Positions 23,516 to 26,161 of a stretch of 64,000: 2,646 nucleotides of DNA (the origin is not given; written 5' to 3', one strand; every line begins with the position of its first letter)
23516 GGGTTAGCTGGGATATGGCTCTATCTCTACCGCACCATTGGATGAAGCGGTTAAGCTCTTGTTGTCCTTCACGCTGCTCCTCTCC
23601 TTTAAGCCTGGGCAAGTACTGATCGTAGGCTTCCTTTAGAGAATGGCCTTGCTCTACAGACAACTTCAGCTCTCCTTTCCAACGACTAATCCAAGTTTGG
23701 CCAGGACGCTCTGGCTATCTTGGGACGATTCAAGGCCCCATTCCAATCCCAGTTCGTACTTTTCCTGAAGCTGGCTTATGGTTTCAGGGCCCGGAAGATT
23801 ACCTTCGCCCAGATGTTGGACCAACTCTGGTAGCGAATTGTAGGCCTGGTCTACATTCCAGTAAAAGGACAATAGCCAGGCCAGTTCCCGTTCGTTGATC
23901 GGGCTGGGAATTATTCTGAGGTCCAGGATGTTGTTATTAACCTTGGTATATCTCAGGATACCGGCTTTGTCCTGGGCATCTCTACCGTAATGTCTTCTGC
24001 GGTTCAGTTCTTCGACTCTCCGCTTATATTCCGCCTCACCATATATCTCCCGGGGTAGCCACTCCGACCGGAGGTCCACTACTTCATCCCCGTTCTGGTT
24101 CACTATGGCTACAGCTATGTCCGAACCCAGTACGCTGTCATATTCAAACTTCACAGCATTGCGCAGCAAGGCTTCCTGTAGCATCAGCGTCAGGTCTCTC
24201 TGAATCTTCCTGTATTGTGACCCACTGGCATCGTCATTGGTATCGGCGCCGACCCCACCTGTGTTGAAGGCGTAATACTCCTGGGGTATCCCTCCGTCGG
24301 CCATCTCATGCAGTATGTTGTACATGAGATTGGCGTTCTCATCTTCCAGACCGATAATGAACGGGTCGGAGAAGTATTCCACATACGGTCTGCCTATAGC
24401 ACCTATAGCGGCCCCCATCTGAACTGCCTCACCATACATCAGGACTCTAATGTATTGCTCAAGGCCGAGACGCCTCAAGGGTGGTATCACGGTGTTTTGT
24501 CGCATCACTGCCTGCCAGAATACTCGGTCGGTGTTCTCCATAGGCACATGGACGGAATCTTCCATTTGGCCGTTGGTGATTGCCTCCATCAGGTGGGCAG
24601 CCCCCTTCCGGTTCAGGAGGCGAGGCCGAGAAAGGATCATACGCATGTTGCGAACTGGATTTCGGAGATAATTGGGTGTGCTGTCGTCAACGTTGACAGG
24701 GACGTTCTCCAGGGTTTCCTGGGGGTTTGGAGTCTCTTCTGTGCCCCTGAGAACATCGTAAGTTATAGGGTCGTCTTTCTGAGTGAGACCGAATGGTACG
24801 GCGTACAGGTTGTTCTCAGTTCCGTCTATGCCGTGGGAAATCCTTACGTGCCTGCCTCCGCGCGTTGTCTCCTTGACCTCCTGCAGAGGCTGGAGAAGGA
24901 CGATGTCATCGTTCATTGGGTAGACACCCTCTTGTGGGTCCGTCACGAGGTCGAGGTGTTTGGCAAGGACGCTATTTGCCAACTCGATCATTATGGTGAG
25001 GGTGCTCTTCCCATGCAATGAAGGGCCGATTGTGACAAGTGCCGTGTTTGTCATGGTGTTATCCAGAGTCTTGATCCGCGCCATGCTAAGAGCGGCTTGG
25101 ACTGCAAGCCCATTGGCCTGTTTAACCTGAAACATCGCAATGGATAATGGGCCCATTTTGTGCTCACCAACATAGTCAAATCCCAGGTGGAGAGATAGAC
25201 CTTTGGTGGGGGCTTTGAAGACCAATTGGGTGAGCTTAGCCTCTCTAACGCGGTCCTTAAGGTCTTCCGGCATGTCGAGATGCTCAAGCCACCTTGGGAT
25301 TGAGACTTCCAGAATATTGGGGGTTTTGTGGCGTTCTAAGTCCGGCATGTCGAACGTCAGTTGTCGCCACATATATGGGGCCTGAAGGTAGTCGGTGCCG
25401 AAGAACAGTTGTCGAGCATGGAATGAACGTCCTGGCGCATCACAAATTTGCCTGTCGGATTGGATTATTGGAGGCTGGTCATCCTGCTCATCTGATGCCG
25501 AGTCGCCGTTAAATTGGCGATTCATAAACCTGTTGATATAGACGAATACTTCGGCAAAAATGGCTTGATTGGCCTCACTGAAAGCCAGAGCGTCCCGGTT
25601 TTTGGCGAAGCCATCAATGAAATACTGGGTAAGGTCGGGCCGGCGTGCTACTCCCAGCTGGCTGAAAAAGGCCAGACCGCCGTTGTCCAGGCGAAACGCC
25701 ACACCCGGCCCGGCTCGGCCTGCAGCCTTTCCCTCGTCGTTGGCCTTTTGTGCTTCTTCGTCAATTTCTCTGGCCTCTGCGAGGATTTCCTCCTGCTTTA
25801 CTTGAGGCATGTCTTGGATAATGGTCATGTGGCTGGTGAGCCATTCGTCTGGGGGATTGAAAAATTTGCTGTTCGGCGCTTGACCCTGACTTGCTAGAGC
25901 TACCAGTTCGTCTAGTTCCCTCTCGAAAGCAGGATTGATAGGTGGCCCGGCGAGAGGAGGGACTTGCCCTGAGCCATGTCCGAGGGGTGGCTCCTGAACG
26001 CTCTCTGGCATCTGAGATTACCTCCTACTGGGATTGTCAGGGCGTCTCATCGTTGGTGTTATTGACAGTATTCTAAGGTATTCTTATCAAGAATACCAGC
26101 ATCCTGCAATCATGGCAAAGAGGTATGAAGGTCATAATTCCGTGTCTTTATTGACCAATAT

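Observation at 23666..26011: PEPCK-fold protein that seems to have lost two Mn2+ ligands, coupled to greA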

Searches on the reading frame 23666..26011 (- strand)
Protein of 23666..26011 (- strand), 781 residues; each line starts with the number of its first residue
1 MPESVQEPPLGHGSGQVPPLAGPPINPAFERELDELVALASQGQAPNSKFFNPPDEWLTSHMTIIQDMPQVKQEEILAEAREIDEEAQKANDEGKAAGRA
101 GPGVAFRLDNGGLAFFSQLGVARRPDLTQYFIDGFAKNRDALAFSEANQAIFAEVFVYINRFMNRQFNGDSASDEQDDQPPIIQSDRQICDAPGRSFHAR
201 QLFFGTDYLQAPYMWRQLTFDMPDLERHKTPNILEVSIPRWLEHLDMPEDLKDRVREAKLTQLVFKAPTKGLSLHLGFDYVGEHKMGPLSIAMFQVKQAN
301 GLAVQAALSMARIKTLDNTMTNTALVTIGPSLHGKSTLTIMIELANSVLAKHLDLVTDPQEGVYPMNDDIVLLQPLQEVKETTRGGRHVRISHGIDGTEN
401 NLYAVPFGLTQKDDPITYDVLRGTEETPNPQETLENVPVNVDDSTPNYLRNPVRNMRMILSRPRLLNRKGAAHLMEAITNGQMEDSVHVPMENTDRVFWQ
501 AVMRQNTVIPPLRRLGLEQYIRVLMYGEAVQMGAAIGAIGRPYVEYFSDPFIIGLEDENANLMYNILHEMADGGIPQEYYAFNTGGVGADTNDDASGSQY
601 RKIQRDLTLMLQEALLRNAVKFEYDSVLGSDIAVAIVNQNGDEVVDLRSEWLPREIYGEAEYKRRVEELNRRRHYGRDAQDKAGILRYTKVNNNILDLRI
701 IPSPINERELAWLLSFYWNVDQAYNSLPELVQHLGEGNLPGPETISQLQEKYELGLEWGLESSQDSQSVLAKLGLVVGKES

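Call 3: search_protein_families(library=pfam, proteins=[window:23666-26011:-], max_evalue=0.1)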
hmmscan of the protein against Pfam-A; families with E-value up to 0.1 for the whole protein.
window:23666-26011:- (781 aa): 2 families
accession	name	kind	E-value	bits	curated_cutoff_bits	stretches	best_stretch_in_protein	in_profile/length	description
PF01293.25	PEPCK_ATP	-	1e-06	28.2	26.5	2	391-635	243-458/465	Phosphoenolpyruvate carboxykinase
PF09919.14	DUF2149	-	0.057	14.2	27.1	0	51-112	32-86/92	Uncharacterized conserved protein (DUF2149)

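Call 4: search_protein_families(library=ncbifam, proteins=[window:23666-26011:-], max_evalue=0.1)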
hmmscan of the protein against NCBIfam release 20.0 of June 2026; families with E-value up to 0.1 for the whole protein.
window:23666-26011:- (781 aa): 1 family
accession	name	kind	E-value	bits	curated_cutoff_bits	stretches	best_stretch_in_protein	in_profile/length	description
NF006821.0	PRK09344.1-3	subfamily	7.8e-35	120.5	369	1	174-674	91-504/525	phosphoenolpyruvate carboxykinase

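Call 5: search_solved_structures(query=window:23666-26011:-, max_evalue=1, show_alignments=2)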
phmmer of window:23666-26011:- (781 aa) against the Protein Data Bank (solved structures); distinct sequences matched with E-value up to 1: 0.

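Call 6: find_homologous_proteins(query=window:23666-26011:-)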
Query window:23666-26011:- (781 aa): 1001 proteins with E <= 0.001 among 8000 candidates; the best 120 are listed.
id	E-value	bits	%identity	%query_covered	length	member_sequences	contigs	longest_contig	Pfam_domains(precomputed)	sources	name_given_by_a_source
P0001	0.0e+0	1785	100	100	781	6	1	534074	PF01293.26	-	-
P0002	0.0e+0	1520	85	100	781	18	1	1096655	PF01293.26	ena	-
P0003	0.0e+0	1269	74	97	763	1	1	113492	PF01293.26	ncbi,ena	-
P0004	0.0e+0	1256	73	97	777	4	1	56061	PF01293.26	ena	-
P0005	0.0e+0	1250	75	97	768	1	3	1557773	PF01293.26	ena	-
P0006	0.0e+0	1246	73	97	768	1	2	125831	PF01293.26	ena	-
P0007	0.0e+0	1246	73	97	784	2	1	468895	PF01293.26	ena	-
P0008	0.0e+0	1244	74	97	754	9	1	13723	PF01293.26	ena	-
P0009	0.0e+0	1239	73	99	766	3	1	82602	PF01293.26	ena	-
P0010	0.0e+0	1238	71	98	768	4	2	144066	PF01293.26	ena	-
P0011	0.0e+0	1235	71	97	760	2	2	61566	PF01293.26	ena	-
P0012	0.0e+0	1234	71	98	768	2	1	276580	PF01293.26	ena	-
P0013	0.0e+0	1233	72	97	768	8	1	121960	PF01293.26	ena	-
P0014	0.0e+0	1233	71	97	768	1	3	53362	PF01293.26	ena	-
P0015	0.0e+0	1233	72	97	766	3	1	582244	PF01293.26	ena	-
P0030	0.0e+0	1212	71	97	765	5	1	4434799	PF01293.26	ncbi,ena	-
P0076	0.0e+0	1196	68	97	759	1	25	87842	PF01293.26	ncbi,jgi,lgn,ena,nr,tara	ncbi:MAG: phosphoenolpyruvate carboxykinase (ATP) [Chloroflexota bacterium]|nr:phosphoenolpyruvate c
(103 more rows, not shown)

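Call 8: find_encoding_contigs(protein=P0002, flank=8000, max_places=3)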
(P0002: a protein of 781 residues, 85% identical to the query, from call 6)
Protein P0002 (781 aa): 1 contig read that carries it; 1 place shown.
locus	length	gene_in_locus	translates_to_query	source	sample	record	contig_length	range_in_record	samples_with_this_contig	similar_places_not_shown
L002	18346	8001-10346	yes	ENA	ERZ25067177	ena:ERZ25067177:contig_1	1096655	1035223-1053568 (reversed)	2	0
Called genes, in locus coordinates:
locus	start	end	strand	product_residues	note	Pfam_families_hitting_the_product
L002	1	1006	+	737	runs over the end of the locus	PF03176:MMPL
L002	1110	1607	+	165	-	PF01613:Flavin_Reduct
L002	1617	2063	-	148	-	PF00072:Response_reg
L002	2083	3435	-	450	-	PF01590:GAF, PF13185:GAF_2, PF13492:GAF_3, PF00512:HisKA, PF02518:HATPase_c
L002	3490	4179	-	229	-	PF00561:Abhydrolase_1, PF12146:Hydrolase_4, PF12697:Abhydrolase_6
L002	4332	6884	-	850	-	PF00521:DNA_topoisoIV, PF03989:DNA_gyraseA_C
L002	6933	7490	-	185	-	PF07722:Peptidase_C26, PF00117:GATase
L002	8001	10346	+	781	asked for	PF01293:PEPCK_ATP (faint)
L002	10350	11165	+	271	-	PF03449:GreA_GreB_N, PF01272:GreA_GreB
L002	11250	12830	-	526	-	PF00881:Nitroreductase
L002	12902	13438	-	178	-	PF01288:HPPK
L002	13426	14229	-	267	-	PF00809:Pterin_bind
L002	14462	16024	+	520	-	PF01039:Carboxyl_trans, PF03255:ACCA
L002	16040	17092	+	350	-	PF00296:Bac_luciferase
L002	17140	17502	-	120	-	PF13380:CoA_binding_2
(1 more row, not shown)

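Call 13: search_solved_structures(query=A1, max_evalue=1, show_alignments=2)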
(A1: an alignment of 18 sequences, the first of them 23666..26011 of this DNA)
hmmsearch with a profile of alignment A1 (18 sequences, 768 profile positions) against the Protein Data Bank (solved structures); distinct sequences matched with E-value up to 1: 0.

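Call 17: find_encoding_contigs(protein=P0076, flank=6000, max_places=4)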
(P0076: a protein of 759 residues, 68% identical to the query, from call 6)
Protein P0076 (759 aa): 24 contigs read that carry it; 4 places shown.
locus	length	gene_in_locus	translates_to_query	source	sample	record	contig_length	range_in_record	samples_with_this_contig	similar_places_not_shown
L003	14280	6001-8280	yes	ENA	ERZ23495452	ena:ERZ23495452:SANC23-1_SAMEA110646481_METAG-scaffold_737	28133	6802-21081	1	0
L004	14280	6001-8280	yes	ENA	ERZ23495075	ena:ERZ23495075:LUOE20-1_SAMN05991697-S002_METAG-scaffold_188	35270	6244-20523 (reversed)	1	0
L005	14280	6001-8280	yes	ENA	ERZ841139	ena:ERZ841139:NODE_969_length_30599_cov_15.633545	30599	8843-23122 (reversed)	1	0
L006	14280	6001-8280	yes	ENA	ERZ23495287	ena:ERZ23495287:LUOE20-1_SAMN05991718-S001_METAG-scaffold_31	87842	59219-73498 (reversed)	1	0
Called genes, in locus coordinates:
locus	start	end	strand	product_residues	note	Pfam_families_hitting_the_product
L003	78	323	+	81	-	-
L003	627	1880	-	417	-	PF07690:MFS_1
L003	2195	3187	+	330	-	PF00248:Aldo_ket_red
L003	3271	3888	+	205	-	PF09347:DUF1989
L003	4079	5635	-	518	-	PF02776:TPP_enzyme_N, PF00205:TPP_enzyme_M, PF02775:TPP_enzyme_C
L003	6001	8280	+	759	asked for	PF01293:PEPCK_ATP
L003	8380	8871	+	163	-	-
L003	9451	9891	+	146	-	-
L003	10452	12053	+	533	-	PF00732:GMC_oxred_N, PF00890:FAD_binding_2 (faint), PF01266:DAO (faint), PF05834:Lycopene_cycl (faint), PF05199:GMC_oxred_C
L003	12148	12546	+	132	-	PF00903:Glyoxalase, PF12681:Glyoxalase_2 (weak), PF13669:Glyoxalase_4, PF18029:Glyoxalase_6 (weak)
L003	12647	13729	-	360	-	PF02746:MR_MLE_N, PF13378:MR_MLE_C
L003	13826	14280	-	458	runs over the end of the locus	PF01979:Amidohydro_1, PF07969:Amidohydro_3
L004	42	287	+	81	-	-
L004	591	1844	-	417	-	PF07690:MFS_1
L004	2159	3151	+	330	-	PF00248:Aldo_ket_red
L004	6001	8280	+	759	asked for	PF01293:PEPCK_ATP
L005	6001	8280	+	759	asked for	PF01293:PEPCK_ATP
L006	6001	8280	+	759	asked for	PF01293:PEPCK_ATP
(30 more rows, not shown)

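Call 18: find_encoding_contigs(protein=P0030, flank=6000, max_places=2)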
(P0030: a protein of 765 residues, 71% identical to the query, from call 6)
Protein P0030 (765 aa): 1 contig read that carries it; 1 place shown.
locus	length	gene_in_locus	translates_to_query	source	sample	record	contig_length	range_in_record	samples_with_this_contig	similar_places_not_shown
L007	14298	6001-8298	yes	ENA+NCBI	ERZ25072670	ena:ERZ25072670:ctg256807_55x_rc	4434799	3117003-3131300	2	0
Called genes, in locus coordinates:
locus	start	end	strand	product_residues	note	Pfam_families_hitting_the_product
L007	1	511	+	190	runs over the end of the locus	PF13420:Acetyltransf_4 (weak), PF00583:Acetyltransf_1, PF13673:Acetyltransf_10, PF13508:Acetyltransf_7, PF08445:FR47 (weak)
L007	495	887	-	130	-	PF00903:Glyoxalase, PF18029:Glyoxalase_6 (weak)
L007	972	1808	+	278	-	PF00733:Asn_synthase (faint), PF02540:NAD_synthase (weak)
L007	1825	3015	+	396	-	PF01969:Ni_insertion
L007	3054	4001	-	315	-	PF01040:UbiA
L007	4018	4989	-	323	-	PF03706:LPG_synthase_TM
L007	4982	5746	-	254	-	PF00731:AIRC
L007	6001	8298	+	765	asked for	PF01293:PEPCK_ATP (faint)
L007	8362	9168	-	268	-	PF04909:Amidohydro_2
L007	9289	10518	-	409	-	PF07690:MFS_1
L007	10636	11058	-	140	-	-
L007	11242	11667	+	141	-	PF03061:4HBT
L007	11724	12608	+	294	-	PF05448:AXE1, PF00326:Peptidase_S9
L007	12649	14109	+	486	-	PF11794:HpaB_N, PF03241:HpaB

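Call 20: find_related_loci(query=A1, collection=genome_contigs, flank=10000)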
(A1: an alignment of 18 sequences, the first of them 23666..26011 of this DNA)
Query A1 (781 aa) in genome_contigs; peptide patterns used: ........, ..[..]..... (x = any residue, [..] = any of these).
302 stretches matched a pattern; 297 encode a relative of the query (tblastn E <= 1e-3); the best 80 are kept; 80 distinct loci.
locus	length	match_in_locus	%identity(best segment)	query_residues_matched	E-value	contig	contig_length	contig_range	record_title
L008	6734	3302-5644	93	1-781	0e+0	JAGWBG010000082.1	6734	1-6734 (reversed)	MAG: Dehalococcoidia bacterium isolate 277c_27 scaffold_14164, whole genome shotgun sequence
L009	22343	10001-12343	85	1-781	0e+0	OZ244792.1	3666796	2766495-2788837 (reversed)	MAG: Dehalococcoidia bacterium isolate ad4dcc4a-e611-4ae4-9ebb-ef3820abf337 genome assembly, chromosome: 1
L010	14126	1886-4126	74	20-775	0e+0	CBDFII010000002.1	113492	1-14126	MAG: Dehalococcoidia bacterium isolate 1e1f5736-07cf-4cce-af67-888d2012246e genome assembly, contig: contig_2, whole gen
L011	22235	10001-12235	74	20-773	0e+0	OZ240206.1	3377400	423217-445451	MAG: Dehalococcoidia bacterium isolate 2e453fae-0281-4c22-a0b3-57af5dde5db4 genome assembly, chromosome: 1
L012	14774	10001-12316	70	2-775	0e+0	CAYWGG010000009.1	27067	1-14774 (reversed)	MAG TPA_asm: uncultured Dehalococcoidia bacterium isolate binchicken_co21_430 genome assembly, contig: NODE_737_length_2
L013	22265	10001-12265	71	13-776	0e+0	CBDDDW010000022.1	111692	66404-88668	MAG: Dehalococcoidia bacterium isolate 9f6fb6b0-17a9-46aa-8c0f-e8d1727f8334 genome assembly, contig: contig_22, whole ge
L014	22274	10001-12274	71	12-775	0e+0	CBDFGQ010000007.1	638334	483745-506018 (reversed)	MAG: Dehalococcoidia bacterium isolate 3299a7fc-3b8b-4791-927a-3a74d6ed150b genome assembly, contig: contig_7, whole gen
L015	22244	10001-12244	71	19-775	0e+0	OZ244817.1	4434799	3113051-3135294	MAG: Dehalococcoidia bacterium isolate 600c9aab-54a7-483e-8747-7fd718dfbb6a genome assembly, chromosome: 1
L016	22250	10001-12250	70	20-778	0e+0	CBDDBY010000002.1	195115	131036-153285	MAG: Dehalococcoidia bacterium isolate 6451269b-cfe0-478f-bad6-08f7be57dee7 genome assembly, contig: contig_2, whole gen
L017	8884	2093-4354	70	15-775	0e+0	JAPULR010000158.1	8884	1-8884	MAG: Chloroflexota bacterium isolate KW1-S21_197 KW1-S21_197_cg158, whole genome shotgun sequence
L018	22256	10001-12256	68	16-776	0e+0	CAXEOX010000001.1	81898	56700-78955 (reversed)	MAG TPA_asm: uncultured bacterium isolate ERR599159_concoct_54 genome assembly, contig: ERZ842013.53, whole genome shotg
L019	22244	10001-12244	70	19-775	0e+0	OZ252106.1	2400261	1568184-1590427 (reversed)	MAG: Dehalococcoidia bacterium isolate d31d8665-159d-4565-9351-53eb1ee4eaf8 genome assembly, chromosome: 1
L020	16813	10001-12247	70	20-777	0e+0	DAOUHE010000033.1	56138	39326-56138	MAG TPA_asm: Dehalococcoidia bacterium isolate S1_19 k129_1965956, whole genome shotgun sequence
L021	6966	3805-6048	71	19-775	0e+0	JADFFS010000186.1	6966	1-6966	MAG: Chloroflexota bacterium isolate B28T3L11 B28T3L11_NODE14284, whole genome shotgun sequence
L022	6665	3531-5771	70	20-775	0e+0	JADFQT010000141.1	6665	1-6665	MAG: Chloroflexota bacterium isolate B80T1B5 B80T1B5_NODE18156, whole genome shotgun sequence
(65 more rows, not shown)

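Call 25: search_protein_representatives(protein=window:23666-26011:-)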
Query: 781 residues. Proteins with E-value up to 0.001 (for the whole library): 152; up to 1e-10: 89; up to 1e-30: 38. The best 150 are listed.
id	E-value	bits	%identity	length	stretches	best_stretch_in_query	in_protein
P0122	0.0e+00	1120.6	67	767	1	18-775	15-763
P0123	9.1e-155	533.3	71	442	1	426-761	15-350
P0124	3.3e-138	478.5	62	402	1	405-772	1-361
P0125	1.4e-117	410.3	77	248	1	426-662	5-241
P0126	5.6e-117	408.3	73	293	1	87-354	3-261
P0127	1.7e-101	357.1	63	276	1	18-290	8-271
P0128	1.1e-96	341.1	68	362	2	366-493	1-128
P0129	2.0e-94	333.7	63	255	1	528-775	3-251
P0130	4.2e-94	332.7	72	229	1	204-416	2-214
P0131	1.2e-71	258.4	58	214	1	564-774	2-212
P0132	2.8e-71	257.2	57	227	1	12-238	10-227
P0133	1.8e-70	254.5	56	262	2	16-168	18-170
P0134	5.4e-68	246.3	70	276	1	184-347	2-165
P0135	6.6e-63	229.5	83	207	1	428-559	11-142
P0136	1.4e-62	228.5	69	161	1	286-440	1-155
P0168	1.5e-26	109.3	32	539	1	179-673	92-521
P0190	2.0e-14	69.2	31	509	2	180-341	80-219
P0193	9.6e-14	67.0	32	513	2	181-340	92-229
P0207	3.3e-11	58.5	34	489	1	271-628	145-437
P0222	1.2e-08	50.1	34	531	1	486-673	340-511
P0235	3.0e-07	45.5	30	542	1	263-610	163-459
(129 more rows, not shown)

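Call 43: list_cluster_members(proteins=[P0168, P0190, P0193, P0207, P0235, P0222])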
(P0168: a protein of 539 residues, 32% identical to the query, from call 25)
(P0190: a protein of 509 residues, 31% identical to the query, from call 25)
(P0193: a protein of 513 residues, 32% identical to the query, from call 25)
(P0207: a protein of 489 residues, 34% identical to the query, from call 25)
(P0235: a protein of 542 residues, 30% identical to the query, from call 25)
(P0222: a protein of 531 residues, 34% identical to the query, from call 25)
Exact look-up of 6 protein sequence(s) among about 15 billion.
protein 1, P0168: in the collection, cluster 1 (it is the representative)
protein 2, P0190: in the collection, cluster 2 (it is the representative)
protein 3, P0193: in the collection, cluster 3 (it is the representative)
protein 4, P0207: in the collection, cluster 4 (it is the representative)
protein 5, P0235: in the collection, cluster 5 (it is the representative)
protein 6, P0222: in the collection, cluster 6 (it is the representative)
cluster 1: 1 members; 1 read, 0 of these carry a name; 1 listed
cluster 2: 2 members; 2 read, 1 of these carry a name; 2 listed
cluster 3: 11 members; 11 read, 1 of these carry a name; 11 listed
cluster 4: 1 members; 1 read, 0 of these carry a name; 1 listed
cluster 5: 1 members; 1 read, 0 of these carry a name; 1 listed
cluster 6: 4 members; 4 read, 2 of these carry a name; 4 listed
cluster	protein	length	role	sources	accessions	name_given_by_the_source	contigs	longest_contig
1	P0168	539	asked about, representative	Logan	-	-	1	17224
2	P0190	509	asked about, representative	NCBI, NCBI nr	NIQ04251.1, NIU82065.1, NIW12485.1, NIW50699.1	MAG: phosphoenolpyruvate carboxykinase [Candidatus Korarchaeota archaeon] | phosphoenolpyruvate carboxykinase [Candidatus Korarchaeota archaeon]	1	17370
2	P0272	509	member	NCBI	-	-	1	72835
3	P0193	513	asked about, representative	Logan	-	-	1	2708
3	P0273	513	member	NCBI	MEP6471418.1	MAG: phosphoenolpyruvate carboxykinase (ATP) [Acidobacteriota bacterium]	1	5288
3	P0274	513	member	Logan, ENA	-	-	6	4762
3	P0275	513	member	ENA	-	-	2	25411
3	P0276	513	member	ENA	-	-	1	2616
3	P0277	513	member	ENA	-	-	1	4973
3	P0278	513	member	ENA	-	-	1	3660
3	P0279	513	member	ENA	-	-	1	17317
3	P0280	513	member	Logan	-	-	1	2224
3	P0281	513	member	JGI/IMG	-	-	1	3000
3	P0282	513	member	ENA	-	-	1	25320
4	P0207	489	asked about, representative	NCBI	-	-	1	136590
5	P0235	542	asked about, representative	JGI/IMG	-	-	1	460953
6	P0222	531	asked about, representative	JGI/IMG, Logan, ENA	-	-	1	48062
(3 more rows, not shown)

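Call 49: predict_structure(alignment_id=A3)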
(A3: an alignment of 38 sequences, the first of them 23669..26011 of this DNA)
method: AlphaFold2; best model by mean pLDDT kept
length: 781 residues; sequences in the alignment: 38
mean_pLDDT: 83.0   pTM: 0.86
mean pLDDT of the five models: 83.0, 83.0, 81.3, 80.1, 79.5
residues with pLDDT >= 90: 338; 70-90: 314; 50-70: 72; < 50: 57
segments of 3 or more residues with pLDDT < 50: 1-15, 120-122, 138-141, 529-552, 683-686, 779-781
pLDDT, mean of each block of 10 residues (from residue 1): 32 48 84 96 90 92 91 89 79 63 86 75 55 58 75 95 86 59 93 92 89 87 88 92 91 90 81 80 66 88 91 94 91 80 89 90 91 93 88 92 73 86 88 85 85 67 90 95 94 95 81 95 71 43 44 68 94 94 89 81 92 97 94 96 93 93 89 75 60 86 91 90 87 89 91 90 86 75 33
secondary structure, 60 per line:
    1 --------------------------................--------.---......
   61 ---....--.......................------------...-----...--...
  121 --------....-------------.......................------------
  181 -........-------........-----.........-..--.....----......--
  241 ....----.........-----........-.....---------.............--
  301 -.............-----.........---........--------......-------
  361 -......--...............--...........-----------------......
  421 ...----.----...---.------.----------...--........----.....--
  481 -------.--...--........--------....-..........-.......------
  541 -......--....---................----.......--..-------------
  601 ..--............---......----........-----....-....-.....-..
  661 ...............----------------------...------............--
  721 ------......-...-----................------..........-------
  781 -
elements in order (helices of 4 or more, strands of 3 or more residues): H27-42 H55-60 H70-92 E105-107 E113-115 E129-132 H146-168 E182-189 E197-204 H210-218 H224-228 E233-238 H241-244 H249-257 E263-267 E272-276 H286-298 E302-314 E320-328 H332-339 H348-353 E362-367 E370-384 E387-397 H415-422 E433-435 E457-459 H462-469 H474-478 E496-503 E512-515 H517-526 H528-534 H542-547 H550-553 H557-572 E577-583 H605-616 E620-625 E630-637 E643-646 H648-651 H653-657 H659-675 H707-718 H727-732 H742-757 H764-773

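Call 51: fold_search(model_id=the predicted structure, library=pdb)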
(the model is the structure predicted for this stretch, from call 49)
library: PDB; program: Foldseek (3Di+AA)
matches with E <= 10: 369; with E <= 0.001: 118
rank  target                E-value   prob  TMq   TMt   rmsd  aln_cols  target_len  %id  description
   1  1j3b_A                3.7e-21  1.00  0.49  0.72   5.9       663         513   16  Crystal structure of ATP-dependent phosphoenolpyruvate carboxykinase from Thermus thermophilus HB8 (released 2003-02-11)
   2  1j3b_B                4.5e-21  1.00  0.49  0.71   6.9       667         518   16  Crystal structure of ATP-dependent phosphoenolpyruvate carboxykinase from Thermus thermophilus HB8 (released 2003-02-11)
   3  1yvy_A                4.8e-21  1.00  0.49  0.73   6.8       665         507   14  Crystal structure of Anaerobiospirillum succiniciproducens phosphoenolpyruvate carboxykinase (released 2005-07-26)
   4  2pc9_B                7.4e-21  1.00  0.49  0.71   7.7       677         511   16  Crystal Structure Of ATP-Dependent Phosphoenolpyruvate Carboxykinase From Thermus thermophilus HB8 (released 2007-10-02)
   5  1xkv_B                7.9e-21  1.00  0.49  0.71   6.8       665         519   16  Crystal Structure Of ATP-Dependent Phosphoenolpyruvate Carboxykinase From Thermus thermophilus HB8 (released 2005-10-11)
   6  9a4u_A                1.5e-20  1.00  0.49  0.70   7.0       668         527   14  Integrative model of PCKA-QOX2 by crosslinking MS and deep learning (released 2024-09-18)
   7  1ylh                  1.5e-20  1.00  0.49  0.69   7.0       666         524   15  Crystal Structure of Phosphoenolpyruvate Carboxykinase from Actinobaccilus succinogenes in Complex with Manganese and Py (released 2005-06-28)
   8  1ygg                  1.8e-20  1.00  0.49  0.70   7.5       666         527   16  Crystal structure of phosphoenolpyruvate carboxykinase from Actinobacillus succinogenes (released 2005-06-28)
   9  6asn                  1.9e-20  1.00  0.48  0.69   6.7       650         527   14  E. coli phosphoenolpyruvate carboxykinase K212I F216V mutant bound to methanesulfonate (released 2018-08-29)
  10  1yvy_B                2.6e-20  1.00  0.49  0.73   7.1       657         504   14  Crystal structure of Anaerobiospirillum succiniciproducens phosphoenolpyruvate carboxykinase (released 2005-07-26)
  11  1ayl                  2.9e-20  1.00  0.49  0.70   6.2       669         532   14  PHOSPHOENOLPYRUVATE CARBOXYKINASE (released 1997-01-11)
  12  6at3_A                3.3e-20  1.00  0.48  0.68   6.5       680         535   14  E. coli phosphoenolpyruvate carboxykinase Y207F mutant bound to thiosulfate and oxaloacetate (released 2018-08-29)
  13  1xkv_A                3.4e-20  1.00  0.49  0.72   6.9       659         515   16  Crystal Structure Of ATP-Dependent Phosphoenolpyruvate Carboxykinase From Thermus thermophilus HB8 (released 2005-10-11)
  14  2pc9_D                3.6e-20  1.00  0.50  0.73   5.6       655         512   16  Crystal Structure Of ATP-Dependent Phosphoenolpyruvate Carboxykinase From Thermus thermophilus HB8 (released 2007-10-02)
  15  6com                  5.3e-20  1.00  0.49  0.69   6.9       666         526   14  2.3A crystal structure of E. coli phosphoenolpyruvate carboxykinase mutant Asp269Asn (released 2018-04-04)
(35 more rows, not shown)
